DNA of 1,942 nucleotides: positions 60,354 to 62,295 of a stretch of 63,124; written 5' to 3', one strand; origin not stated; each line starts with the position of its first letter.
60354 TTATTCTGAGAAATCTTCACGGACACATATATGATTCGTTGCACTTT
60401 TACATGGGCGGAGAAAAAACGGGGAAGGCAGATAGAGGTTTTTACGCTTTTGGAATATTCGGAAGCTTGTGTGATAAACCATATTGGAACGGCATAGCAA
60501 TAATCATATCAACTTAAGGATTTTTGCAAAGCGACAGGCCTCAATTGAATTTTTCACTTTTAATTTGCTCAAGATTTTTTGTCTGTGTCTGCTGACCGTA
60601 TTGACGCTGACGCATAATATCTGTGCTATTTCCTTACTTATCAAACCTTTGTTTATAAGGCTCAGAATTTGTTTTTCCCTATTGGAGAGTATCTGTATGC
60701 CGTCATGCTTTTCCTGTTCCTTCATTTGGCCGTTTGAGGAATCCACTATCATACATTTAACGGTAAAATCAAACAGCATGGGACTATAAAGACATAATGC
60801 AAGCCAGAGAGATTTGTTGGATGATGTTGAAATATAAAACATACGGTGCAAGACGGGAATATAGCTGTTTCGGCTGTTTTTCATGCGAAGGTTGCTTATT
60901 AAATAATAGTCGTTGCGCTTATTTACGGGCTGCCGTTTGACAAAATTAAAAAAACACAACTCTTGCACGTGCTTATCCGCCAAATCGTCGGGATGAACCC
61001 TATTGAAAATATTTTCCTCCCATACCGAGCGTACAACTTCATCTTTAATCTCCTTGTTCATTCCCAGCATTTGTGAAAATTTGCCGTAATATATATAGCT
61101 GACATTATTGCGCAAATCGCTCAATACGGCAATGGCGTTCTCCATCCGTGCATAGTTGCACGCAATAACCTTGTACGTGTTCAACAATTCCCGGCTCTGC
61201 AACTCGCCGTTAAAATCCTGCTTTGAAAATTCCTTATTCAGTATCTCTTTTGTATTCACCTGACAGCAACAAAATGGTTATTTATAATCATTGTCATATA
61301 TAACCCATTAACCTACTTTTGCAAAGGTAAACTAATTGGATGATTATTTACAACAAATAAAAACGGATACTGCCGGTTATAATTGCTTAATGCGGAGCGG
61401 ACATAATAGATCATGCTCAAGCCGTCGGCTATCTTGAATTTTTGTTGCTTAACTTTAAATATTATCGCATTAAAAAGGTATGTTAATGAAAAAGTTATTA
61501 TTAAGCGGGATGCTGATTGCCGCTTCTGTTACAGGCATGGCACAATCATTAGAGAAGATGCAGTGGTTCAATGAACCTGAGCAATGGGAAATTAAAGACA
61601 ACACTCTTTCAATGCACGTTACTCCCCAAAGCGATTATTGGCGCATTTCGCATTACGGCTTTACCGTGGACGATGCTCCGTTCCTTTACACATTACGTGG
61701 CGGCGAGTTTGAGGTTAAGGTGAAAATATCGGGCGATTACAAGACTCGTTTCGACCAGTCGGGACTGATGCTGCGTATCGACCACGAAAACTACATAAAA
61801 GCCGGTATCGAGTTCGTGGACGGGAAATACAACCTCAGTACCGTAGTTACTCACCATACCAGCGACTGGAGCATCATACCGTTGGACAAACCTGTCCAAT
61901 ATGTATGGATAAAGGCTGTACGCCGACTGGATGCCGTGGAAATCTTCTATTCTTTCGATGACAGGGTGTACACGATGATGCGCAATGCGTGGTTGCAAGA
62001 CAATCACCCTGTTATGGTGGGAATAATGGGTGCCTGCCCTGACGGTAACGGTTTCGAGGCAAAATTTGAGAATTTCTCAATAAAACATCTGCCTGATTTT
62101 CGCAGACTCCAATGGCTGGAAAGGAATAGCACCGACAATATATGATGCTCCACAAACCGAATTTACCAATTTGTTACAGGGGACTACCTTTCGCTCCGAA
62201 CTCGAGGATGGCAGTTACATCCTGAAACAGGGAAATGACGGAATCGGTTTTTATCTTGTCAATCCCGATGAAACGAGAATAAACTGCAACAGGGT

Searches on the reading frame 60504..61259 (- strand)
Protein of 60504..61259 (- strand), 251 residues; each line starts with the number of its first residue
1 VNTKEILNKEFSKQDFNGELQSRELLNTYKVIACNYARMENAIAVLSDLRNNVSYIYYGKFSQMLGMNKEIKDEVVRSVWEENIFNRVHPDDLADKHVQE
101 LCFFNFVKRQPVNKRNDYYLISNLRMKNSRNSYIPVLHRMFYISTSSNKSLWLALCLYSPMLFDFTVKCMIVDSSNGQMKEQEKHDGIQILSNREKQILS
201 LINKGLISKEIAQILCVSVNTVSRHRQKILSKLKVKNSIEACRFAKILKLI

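Call 8: search_protein_families(library=pfam, proteins=[window:60504-61259:-], max_evalue=0.001)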
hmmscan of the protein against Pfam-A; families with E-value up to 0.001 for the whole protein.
window:60504-61259:- (251 aa): 3 families
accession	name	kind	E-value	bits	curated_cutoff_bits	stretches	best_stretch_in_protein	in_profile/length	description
PF00196.25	GerE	-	4.6e-16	58.6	23.5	1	190-245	2-57/57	Bacterial regulatory proteins, luxR family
PF08281.18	Sigma70_r4_2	-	0.00017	21.6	25.7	1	188-233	8-54/54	Sigma-70, region 4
PF04545.22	Sigma70_r4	-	0.00023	21.1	24.1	1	188-234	2-49/50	Sigma-70, region 4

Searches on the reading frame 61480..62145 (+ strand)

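Call 8: search_protein_families(library=pfam, proteins=[window:61480-62145:+], max_evalue=0.001)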
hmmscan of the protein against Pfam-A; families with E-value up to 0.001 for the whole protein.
window:61480-62145:+ (221 aa): 2 families
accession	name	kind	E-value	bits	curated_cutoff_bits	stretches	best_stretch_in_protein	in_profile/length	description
PF07081.18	DUF1349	-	9.4e-65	218.1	32.4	1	29-203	1-178/179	Protein of unknown function (DUF1349)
PF17851.8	GH43_C2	-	0.00014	22.1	22.7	1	76-200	59-201/203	Beta xylosidase C-terminal Concanavalin A-like domain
